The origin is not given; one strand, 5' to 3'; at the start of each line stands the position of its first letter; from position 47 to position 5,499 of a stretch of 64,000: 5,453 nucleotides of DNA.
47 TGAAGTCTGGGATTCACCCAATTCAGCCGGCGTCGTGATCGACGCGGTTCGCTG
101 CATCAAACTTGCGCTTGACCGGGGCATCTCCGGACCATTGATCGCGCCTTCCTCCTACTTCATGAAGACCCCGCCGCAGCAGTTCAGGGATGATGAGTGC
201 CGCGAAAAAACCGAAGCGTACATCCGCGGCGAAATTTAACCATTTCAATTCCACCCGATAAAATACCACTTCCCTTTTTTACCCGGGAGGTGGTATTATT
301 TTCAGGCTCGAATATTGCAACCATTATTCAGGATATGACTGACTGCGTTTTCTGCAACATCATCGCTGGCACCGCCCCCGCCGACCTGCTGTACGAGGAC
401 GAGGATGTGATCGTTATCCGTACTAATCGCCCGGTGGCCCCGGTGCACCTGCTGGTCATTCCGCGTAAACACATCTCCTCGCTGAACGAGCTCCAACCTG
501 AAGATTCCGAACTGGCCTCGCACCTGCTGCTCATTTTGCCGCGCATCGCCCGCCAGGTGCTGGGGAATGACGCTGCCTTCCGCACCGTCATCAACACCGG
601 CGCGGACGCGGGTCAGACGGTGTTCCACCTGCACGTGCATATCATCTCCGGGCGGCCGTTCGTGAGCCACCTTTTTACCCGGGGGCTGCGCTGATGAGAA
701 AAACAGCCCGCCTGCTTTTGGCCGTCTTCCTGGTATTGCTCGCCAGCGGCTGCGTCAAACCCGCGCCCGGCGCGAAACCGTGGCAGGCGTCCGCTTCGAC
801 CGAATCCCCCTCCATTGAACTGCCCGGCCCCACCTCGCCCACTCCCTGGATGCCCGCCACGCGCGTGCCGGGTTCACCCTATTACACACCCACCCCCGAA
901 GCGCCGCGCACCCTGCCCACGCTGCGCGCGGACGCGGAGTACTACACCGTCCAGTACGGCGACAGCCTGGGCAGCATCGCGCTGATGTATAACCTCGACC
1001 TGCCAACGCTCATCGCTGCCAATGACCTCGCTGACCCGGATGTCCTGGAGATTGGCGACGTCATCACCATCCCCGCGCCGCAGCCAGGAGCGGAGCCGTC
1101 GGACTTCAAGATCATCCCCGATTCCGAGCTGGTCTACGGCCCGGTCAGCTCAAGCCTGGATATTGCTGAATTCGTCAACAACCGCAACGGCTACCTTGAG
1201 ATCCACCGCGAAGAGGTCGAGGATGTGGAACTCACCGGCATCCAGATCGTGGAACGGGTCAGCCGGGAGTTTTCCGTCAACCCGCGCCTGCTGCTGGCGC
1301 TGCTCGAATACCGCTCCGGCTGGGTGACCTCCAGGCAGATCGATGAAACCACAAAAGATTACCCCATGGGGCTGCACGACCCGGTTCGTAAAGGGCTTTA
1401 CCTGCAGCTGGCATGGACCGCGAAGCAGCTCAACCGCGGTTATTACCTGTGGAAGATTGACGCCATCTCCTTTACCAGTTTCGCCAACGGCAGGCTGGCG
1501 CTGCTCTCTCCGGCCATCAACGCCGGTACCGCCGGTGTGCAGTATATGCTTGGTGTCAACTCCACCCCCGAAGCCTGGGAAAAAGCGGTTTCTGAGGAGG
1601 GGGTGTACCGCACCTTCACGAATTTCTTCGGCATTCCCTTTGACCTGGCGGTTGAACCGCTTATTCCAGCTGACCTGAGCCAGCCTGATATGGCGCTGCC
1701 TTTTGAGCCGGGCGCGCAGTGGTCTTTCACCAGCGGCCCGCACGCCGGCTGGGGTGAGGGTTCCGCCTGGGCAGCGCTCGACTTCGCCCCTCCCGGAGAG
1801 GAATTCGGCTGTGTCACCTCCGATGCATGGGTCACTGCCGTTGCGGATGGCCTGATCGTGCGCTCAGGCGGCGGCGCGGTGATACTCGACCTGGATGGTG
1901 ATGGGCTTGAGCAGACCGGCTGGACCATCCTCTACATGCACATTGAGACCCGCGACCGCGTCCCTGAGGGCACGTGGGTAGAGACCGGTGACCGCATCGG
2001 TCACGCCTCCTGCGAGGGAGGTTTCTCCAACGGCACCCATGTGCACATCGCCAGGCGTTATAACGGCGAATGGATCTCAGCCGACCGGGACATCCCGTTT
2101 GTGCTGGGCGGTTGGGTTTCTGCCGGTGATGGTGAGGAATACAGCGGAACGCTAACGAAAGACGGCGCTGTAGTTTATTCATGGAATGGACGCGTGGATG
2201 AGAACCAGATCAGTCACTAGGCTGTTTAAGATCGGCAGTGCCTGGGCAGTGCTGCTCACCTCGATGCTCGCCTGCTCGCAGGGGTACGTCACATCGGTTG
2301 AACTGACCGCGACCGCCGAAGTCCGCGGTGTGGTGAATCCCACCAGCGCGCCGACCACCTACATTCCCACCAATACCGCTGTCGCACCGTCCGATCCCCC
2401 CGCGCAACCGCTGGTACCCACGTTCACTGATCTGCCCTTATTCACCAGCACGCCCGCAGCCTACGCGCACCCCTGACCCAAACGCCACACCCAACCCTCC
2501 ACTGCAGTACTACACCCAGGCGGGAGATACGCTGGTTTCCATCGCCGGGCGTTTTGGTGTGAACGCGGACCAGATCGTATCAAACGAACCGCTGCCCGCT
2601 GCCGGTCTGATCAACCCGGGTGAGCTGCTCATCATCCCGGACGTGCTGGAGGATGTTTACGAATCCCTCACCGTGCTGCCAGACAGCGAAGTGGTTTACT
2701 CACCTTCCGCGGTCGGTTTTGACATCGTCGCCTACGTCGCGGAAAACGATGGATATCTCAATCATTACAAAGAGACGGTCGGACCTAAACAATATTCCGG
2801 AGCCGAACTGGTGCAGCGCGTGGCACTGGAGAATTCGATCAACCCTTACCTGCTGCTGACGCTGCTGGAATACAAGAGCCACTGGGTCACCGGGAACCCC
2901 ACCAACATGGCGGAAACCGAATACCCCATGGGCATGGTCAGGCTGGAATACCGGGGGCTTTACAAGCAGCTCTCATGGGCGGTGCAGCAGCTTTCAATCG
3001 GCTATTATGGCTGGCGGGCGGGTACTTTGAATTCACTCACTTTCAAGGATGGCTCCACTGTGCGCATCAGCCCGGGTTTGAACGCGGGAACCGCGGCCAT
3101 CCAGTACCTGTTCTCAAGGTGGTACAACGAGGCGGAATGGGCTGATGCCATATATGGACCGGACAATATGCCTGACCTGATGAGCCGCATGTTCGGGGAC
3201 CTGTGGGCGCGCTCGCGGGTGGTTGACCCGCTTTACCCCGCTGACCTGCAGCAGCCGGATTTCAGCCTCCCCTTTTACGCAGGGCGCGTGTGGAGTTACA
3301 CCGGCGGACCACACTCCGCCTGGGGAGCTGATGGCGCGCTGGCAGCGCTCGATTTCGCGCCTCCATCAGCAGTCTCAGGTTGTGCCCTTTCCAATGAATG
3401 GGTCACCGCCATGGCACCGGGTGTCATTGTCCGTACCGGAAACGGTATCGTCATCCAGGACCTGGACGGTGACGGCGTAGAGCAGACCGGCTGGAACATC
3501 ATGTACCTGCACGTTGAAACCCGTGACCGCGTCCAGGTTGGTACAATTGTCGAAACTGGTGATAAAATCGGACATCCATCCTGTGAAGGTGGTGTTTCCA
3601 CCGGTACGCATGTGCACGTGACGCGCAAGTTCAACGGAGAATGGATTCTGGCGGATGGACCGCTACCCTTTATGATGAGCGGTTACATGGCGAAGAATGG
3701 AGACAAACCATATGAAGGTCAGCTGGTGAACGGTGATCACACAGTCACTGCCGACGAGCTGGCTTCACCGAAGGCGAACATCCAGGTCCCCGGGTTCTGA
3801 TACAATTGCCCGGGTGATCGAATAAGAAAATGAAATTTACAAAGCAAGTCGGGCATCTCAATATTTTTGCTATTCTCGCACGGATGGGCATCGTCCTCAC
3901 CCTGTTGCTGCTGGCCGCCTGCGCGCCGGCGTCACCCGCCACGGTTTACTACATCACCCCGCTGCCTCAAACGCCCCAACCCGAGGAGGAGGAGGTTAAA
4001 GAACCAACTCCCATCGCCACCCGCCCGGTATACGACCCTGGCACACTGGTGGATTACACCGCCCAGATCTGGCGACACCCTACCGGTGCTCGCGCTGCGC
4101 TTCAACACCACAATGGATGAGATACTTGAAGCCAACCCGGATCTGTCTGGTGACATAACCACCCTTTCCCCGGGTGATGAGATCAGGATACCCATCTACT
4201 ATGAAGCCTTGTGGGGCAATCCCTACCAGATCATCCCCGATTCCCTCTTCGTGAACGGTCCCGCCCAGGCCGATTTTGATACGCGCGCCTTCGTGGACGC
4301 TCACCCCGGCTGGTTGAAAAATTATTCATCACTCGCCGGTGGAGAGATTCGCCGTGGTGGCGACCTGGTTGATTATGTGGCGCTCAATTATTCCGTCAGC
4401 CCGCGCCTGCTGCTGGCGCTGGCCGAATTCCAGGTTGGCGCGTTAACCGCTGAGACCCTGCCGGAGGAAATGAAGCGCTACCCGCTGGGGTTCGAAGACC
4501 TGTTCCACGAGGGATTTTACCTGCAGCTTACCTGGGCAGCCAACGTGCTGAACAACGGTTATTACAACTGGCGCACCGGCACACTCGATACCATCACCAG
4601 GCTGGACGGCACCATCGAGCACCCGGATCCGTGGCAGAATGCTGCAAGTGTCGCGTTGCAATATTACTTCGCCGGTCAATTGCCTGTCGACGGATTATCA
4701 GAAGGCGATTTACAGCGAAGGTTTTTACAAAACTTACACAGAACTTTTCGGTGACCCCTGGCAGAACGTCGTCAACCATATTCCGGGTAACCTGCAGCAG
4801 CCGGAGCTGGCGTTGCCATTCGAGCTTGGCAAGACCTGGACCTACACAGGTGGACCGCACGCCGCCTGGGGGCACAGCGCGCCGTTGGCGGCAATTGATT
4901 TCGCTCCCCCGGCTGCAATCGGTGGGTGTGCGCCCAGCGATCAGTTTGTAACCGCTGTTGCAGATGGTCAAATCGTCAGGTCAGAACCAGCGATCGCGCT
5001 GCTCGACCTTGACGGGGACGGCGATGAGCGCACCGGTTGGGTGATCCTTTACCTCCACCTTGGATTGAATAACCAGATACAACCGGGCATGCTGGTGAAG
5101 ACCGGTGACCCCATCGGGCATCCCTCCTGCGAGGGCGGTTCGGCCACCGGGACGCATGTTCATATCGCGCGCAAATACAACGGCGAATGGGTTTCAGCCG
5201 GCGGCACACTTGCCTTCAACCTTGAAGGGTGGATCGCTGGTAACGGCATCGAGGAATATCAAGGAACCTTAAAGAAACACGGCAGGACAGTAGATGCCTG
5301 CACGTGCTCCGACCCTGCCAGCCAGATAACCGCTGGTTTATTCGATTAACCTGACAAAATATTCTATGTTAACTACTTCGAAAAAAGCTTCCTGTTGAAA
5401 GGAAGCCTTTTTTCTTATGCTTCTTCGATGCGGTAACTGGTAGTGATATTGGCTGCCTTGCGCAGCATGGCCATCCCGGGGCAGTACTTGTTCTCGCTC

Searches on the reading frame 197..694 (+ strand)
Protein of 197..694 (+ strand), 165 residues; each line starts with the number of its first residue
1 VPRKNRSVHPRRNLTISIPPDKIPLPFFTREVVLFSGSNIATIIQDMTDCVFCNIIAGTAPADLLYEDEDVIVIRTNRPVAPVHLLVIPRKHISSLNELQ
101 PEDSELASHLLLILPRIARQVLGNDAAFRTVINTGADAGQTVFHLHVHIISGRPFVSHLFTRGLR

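Call 66: search_protein_families(library=pfam, proteins=[window:197-694:+], max_evalue=0.0001)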
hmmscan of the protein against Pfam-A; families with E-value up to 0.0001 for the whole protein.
window:197-694:+ (165 aa): 2 families
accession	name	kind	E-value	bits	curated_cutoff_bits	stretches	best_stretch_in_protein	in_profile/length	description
PF01230.28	HIT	-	3.2e-25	89.1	21.5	1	59-154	3-97/98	HIT domain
PF11969.13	DcpS_C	-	1e-23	84.4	24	1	50-151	2-101/114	Scavenger mRNA decapping enzyme C-term binding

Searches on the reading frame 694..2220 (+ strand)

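Call 66: search_protein_families(library=pfam, proteins=[window:694-2220:+], max_evalue=0.0001)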
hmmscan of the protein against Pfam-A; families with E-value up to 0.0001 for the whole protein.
window:694-2220:+ (508 aa): 2 families
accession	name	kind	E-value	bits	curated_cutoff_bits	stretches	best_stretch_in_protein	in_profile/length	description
PF01476.26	LysM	-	1.1e-12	48.1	20.9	1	84-127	1-43/43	LysM domain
PF01551.29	Peptidase_M23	-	5.1e-08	33.4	28.7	1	377-461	13-94/96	Peptidase family M23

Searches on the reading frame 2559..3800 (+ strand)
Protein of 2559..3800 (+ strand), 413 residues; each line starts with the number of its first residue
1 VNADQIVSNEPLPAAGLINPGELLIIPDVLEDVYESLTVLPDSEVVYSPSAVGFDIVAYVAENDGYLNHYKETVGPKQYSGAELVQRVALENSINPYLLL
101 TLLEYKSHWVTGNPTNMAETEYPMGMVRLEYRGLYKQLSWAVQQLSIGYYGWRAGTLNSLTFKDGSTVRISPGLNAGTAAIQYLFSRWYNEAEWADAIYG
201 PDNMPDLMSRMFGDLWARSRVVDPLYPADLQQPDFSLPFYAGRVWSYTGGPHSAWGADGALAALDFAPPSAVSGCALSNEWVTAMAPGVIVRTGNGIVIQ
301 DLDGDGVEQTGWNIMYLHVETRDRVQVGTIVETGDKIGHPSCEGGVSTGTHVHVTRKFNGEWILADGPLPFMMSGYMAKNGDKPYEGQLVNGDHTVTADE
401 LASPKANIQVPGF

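Call 66: search_protein_families(library=pfam, proteins=[window:2559-3800:+], max_evalue=0.0001)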
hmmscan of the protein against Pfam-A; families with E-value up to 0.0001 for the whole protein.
window:2559-3800:+ (413 aa): 1 family
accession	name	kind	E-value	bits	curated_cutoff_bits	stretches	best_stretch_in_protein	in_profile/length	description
PF01551.29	Peptidase_M23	-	8.1e-07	29.6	28.7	1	279-361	13-92/96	Peptidase family M23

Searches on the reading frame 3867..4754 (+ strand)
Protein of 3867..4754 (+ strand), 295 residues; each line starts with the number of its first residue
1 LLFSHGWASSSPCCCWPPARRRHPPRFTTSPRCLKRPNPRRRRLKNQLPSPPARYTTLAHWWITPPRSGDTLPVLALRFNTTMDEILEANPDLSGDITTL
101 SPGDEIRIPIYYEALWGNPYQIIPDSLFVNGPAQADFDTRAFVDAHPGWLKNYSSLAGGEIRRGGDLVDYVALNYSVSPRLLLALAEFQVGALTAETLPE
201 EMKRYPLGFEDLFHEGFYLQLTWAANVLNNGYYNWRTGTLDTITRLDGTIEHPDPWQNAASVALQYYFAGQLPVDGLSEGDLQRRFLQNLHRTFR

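Call 66: search_protein_families(library=pfam, proteins=[window:3867-4754:+], max_evalue=0.0001)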
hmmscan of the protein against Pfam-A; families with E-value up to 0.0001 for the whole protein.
window:3867-4754:+ (295 aa): 1 family
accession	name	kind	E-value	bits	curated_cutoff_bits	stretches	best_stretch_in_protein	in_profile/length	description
PF01476.26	LysM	-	2.6e-08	34.1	20.9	1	67-109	4-43/43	LysM domain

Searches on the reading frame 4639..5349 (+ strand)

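Call 66: search_protein_families(library=pfam, proteins=[window:4639-5349:+], max_evalue=0.0001)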
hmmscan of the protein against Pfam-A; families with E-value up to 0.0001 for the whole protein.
window:4639-5349:+ (236 aa): 1 family
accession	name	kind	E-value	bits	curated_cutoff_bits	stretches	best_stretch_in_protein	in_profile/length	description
PF01551.29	Peptidase_M23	-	4.3e-07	30.5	28.7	1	98-185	10-94/96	Peptidase family M23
